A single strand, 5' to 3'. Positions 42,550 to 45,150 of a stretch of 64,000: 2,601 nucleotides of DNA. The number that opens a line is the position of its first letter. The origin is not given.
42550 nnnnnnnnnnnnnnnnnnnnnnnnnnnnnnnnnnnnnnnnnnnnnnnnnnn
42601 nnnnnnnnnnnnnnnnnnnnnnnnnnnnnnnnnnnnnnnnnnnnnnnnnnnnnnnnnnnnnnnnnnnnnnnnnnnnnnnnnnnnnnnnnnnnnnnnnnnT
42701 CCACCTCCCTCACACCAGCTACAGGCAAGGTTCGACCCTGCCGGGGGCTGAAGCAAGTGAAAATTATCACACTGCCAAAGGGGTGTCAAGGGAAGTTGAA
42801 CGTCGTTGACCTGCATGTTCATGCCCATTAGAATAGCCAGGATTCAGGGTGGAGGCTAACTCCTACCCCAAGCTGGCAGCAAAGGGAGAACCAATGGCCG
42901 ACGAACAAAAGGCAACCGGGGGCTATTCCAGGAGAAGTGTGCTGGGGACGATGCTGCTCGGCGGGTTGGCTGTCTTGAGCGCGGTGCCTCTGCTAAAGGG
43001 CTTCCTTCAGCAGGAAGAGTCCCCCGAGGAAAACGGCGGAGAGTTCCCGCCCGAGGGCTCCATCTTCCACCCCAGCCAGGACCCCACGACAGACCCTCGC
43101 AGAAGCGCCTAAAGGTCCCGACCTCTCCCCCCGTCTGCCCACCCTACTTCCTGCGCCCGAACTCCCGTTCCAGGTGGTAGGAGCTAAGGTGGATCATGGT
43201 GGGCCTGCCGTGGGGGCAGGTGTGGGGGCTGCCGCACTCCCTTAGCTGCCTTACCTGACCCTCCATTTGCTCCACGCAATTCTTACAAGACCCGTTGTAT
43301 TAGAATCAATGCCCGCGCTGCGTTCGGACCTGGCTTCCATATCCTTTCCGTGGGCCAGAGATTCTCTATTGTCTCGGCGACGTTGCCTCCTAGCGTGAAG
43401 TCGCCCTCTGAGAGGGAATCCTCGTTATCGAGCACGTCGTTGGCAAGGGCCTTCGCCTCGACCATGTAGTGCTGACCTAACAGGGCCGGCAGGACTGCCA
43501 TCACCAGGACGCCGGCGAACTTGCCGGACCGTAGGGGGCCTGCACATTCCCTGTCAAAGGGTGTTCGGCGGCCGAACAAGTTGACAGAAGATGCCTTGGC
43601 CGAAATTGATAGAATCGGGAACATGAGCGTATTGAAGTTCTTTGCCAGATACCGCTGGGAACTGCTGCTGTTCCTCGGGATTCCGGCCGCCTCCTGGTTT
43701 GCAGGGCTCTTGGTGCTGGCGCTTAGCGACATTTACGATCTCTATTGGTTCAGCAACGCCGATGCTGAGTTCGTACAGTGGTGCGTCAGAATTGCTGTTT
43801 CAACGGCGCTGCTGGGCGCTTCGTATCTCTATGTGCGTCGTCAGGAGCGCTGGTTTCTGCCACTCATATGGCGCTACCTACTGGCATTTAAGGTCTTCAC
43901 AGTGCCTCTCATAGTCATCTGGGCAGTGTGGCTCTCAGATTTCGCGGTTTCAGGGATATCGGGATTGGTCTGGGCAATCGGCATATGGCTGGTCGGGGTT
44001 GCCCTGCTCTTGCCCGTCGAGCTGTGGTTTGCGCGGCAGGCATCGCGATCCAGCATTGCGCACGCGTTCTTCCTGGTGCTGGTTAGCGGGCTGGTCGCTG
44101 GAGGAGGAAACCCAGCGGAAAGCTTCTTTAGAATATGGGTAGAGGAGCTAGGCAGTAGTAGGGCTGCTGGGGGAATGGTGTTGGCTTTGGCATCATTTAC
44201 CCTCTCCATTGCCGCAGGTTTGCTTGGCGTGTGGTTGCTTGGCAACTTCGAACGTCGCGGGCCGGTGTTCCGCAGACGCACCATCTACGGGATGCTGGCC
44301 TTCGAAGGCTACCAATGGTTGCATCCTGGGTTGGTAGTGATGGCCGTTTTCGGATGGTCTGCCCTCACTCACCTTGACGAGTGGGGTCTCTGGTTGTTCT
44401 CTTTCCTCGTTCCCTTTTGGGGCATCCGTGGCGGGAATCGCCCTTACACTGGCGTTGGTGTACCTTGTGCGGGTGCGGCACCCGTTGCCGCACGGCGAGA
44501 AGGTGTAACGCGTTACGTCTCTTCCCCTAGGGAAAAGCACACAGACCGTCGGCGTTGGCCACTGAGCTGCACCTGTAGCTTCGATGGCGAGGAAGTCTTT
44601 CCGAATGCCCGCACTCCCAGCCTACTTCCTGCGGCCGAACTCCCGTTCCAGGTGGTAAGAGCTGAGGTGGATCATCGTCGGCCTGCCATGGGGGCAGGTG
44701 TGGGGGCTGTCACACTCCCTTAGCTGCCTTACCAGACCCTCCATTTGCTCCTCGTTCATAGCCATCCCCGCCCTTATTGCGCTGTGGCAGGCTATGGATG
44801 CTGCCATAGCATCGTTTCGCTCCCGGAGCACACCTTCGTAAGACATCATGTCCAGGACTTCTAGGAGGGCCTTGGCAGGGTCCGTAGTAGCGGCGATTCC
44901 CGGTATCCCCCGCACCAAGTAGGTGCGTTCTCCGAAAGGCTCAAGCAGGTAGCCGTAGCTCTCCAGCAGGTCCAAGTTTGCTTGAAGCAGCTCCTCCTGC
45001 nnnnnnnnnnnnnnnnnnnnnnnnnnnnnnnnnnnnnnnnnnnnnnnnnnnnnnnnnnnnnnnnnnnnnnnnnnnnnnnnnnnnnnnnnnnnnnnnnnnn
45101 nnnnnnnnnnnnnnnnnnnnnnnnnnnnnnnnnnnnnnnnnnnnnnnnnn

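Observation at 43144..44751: Second islet with the same signature: 1.5-kb insertion bracketed by 130-bp diverged repeats of the mutL 3' end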

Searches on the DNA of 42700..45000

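Call 53: search_rna_families(source=window, start=42700, end=45000, threshold=evalue, max_evalue=1)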
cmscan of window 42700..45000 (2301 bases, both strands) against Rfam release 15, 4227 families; matches with E-value up to 1: 0.
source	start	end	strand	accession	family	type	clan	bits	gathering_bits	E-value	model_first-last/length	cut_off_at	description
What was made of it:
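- Tried and rejected: Rfam gave no hit in 42700-45000 (call 53).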

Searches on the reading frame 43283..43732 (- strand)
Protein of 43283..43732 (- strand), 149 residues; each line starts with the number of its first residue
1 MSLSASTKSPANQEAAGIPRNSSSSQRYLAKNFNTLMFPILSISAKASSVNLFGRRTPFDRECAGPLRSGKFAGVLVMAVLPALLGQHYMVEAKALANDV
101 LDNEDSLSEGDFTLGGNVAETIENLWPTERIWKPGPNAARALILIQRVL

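Call 10: search_protein_families(library=pfam, proteins=[window:43283-43732:-], max_evalue=0.01)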
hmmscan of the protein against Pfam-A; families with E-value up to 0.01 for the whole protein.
window:43283-43732:- (149 aa): 0 families

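Call 11: search_protein_families(library=padloc, proteins=[window:43283-43732:-], max_evalue=0.01)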
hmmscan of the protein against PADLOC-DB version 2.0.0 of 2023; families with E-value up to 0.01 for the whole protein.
window:43283-43732:- (149 aa): 0 families

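Call 67: search_protein_families(library=phrogs, proteins=[window:43283-43732:-], max_evalue=0.1)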
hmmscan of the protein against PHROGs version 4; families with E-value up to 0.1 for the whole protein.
window:43283-43732:- (149 aa): 0 families

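Call 68: search_protein_families(library=ncbifam, proteins=[window:43283-43732:-], max_evalue=0.1)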
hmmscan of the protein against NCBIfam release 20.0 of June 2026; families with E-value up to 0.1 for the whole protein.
window:43283-43732:- (149 aa): 0 families
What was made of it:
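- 43283..43498 (-): Remnant reading frame (C-terminal part of the 149-aa ORF 43283-43732); probably a relic of a decayed gene. No family hit (calls 10, 67, 68).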

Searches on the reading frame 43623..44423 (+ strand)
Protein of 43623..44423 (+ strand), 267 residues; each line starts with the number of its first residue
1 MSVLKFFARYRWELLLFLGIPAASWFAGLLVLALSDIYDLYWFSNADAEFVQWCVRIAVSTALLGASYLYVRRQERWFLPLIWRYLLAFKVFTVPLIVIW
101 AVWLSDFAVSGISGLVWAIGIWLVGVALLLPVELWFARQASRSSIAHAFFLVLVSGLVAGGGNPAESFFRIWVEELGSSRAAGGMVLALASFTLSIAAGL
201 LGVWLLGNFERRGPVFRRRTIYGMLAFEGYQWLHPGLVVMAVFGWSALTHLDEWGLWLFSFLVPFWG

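Call 10: search_protein_families(library=pfam, proteins=[window:43623-44423:+], max_evalue=0.01)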
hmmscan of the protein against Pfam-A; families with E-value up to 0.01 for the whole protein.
window:43623-44423:+ (267 aa): 0 families

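Call 11: search_protein_families(library=padloc, proteins=[window:43623-44423:+], max_evalue=0.01)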
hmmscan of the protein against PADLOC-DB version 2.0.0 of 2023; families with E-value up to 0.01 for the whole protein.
window:43623-44423:+ (267 aa): 0 families

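Call 32: find_homologous_proteins(query=window:43623-44423:+, max_evalue=0.001)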
Query window:43623-44423:+ (267 aa): 7 proteins with E <= 0.001 among 8000 candidates.
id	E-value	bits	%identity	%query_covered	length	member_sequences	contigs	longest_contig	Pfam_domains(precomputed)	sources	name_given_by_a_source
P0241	8.6e-113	395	74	99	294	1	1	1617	-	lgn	-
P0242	7.1e-92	326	100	58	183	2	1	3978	-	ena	-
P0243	8.7e-76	273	59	97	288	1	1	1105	-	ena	-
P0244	3.1e-51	193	49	93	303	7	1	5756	-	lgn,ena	-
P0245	9.7e-20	89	37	81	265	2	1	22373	-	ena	-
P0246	2.3e-13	68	32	83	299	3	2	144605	-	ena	-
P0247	6.9e-6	44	34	79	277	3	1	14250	-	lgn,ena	-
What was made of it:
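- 43623..44508 (+): Cargo gene for a ~294-aa polytopic membrane protein of unknown family. The window copy has one extra T at about 44412-44415, which shifts the frame. Only seven homologues were found among 5.8 billion proteins (call 32).
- The insert holds 1.3 kb of unique DNA with homologues elsewhere (call 32).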

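Call 33: find_encoding_contigs(protein=P0242, flank=10000, max_places=4)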
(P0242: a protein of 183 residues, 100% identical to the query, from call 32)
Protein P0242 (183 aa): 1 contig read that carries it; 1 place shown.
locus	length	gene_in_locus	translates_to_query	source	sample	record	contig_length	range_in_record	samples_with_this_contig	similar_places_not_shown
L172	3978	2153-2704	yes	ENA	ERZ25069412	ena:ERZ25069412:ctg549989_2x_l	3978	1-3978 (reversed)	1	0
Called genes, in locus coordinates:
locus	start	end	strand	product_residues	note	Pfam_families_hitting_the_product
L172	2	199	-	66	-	?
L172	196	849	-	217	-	-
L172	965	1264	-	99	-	-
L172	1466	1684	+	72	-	-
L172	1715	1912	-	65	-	-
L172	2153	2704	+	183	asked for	-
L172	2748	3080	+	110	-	-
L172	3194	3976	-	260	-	?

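Call 34: find_encoding_contigs(protein=P0241, flank=10000, max_places=4)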
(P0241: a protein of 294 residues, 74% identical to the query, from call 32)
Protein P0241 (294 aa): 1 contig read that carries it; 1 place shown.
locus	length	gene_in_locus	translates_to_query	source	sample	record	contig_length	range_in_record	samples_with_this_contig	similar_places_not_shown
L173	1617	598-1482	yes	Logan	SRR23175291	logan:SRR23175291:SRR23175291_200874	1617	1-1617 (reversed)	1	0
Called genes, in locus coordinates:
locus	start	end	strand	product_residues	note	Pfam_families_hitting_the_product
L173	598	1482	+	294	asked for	-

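Call 35: find_encoding_contigs(protein=P0244, flank=10000, max_places=4)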
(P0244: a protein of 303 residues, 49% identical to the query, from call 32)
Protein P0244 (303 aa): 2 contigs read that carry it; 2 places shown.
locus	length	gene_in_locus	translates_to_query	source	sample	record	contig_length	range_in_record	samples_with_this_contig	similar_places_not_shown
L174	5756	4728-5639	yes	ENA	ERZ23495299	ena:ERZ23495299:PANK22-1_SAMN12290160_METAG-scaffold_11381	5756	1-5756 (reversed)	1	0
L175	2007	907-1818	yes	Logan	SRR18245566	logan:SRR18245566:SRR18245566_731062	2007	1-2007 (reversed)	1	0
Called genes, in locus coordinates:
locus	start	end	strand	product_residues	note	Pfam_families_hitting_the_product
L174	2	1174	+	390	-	?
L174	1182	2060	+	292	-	PF00892:EamA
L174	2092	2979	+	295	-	PF01488:Shikimate_DH (weak), PF03446:NAD_binding_2, PF14833:NAD_binding_11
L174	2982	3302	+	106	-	-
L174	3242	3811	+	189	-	-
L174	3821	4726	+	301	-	-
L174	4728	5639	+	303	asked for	-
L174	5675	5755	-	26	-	?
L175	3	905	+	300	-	?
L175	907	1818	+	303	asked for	-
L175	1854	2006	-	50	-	?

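Call 43: find_related_loci(query=window:43623-44423:+, collection=viral_contigs, flank=10000)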
Query window:43623-44423:+ (267 aa) in viral_contigs; peptide patterns used: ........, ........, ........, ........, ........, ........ (x = any residue, [..] = any of these).
3 stretches matched a pattern, but none encodes a relative of the query by tblastn (E <= 1e-3).

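Call 67: search_protein_families(library=phrogs, proteins=[window:43623-44423:+], max_evalue=0.1)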
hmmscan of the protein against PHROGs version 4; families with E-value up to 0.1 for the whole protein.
window:43623-44423:+ (267 aa): 0 families

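Call 68: search_protein_families(library=ncbifam, proteins=[window:43623-44423:+], max_evalue=0.1)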
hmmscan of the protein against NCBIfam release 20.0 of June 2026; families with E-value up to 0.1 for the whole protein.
window:43623-44423:+ (267 aa): 0 families

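Call 75: predict_structure(alignment_id=A3)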
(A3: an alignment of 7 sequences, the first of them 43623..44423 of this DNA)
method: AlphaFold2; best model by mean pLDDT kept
length: 267 residues; sequences in the alignment: 7
mean_pLDDT: 68.5   pTM: 0.67
mean pLDDT of the five models: 68.5, 68.4, 63.6, 60.2, 58.9
residues with pLDDT >= 90: 11; 70-90: 130; 50-70: 73; < 50: 53
segments of 3 or more residues with pLDDT < 50: 41-44, 106-109, 160-162, 178-180, 229-267
pLDDT, mean of each block of 10 residues (from residue 1): 82 85 79 69 57 81 90 87 88 73 54 59 75 87 86 68 51 53 57 69 83 83 63 40 44 42 34
secondary structure, 60 per line:
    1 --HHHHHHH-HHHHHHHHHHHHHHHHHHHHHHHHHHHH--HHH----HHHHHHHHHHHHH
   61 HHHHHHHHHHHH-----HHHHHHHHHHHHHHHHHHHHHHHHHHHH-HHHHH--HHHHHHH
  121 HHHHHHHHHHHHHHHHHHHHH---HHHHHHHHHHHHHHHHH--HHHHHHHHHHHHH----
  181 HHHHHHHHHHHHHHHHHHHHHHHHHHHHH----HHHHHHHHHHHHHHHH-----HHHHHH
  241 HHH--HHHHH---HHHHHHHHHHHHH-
elements in order: H3-9 H11-38 H48-72 H78-105 H107-111 H114-141 H145-161 H164-176 H181-209 H214-229 H235-243 H246-250 H254-266

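Call 77: fold_search(model_id=the predicted structure, library=pdb)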
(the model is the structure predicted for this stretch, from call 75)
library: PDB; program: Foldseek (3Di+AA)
matches with E <= 10: 45; with E <= 0.001: 0
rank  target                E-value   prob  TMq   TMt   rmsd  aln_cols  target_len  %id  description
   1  6tot_A                1.6e+00  0.10  0.19  0.18  18.1       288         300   15  Crystal structure of the Orexin-1 receptor in complex with lemborexant (released 2020-01-15)
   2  9kq0_A                2.1e+00  0.08  0.18  0.20  27.3       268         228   10  Structure of TolQRA complex at pH 8.0 from E.coli (released 2026-03-04)
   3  9ddn_B                2.9e+00  0.09  0.19  0.23  25.9       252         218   10  E. coli TolAQR conformation II (released 2025-07-09)
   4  9dmw_A                3.2e+00  0.06  0.13  0.03  21.9       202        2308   11  CryoEM structures of yeast cytoplasmic dynein in the presence of ATP and Lis1. (released 2025-06-04)
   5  6tyi_A                3.3e+00  0.07  0.18  0.20  24.4       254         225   14  ExbB-ExbD complex in MSP1E3D1 nanodisc (released 2019-10-16)
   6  3qwe                  3.6e+00  0.08  0.19  0.19  34.5       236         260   14  Crystal structure of the N-terminal domain of the GEM interacting protein (released 2011-03-23)
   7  8brd_B                3.6e+00  0.04  0.14  0.16  24.9       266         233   14  Mechanisms of ion selectivity and rotor coupling in the bacterial flagellar sodium-driven stator unit (released 2023-06-14)
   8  7rkx_R                4.0e+00  0.13  0.26  0.25  18.5       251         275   12  Structure of US27-Gi-scFv16 in CL-state (released 2022-01-26)
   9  6tp4_A                4.0e+00  0.10  0.26  0.24  20.1       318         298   16  Crystal structure of the Orexin-1 receptor in complex with ACT-462206 (released 2020-01-01)
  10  9ddm_E                4.0e+00  0.06  0.18  0.21  25.0       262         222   10  E. coli TolAQR conformation I (released 2025-07-09)
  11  9as9                  4.2e+00  0.07  0.20  0.21  20.9       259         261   12  Local refinement of 5-HT2AR bound to RS130-180 in complex with a mini-Gq protein and scFv16 obtained by cryo-electron mi (released 2025-04-02)
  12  9kpz_C                4.2e+00  0.06  0.18  0.21  25.1       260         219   10  Structure of TolQRA complex at pH 5.4 from E.coli (released 2026-03-04)
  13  6tq9_A                4.4e+00  0.10  0.25  0.23  18.8       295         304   16  Crystal structure of the Orexin-1 receptor in complex with SB-408124 (released 2020-01-01)
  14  6tp6_A                5.0e+00  0.04  0.17  0.16  19.0       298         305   14  Crystal structure of the Orexin-1 receptor in complex with filorexant (released 2020-01-01)
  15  8tb7_R                5.0e+00  0.04  0.16  0.14  25.8       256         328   18  Cryo-EM Structure of GPR61- (released 2023-10-04)
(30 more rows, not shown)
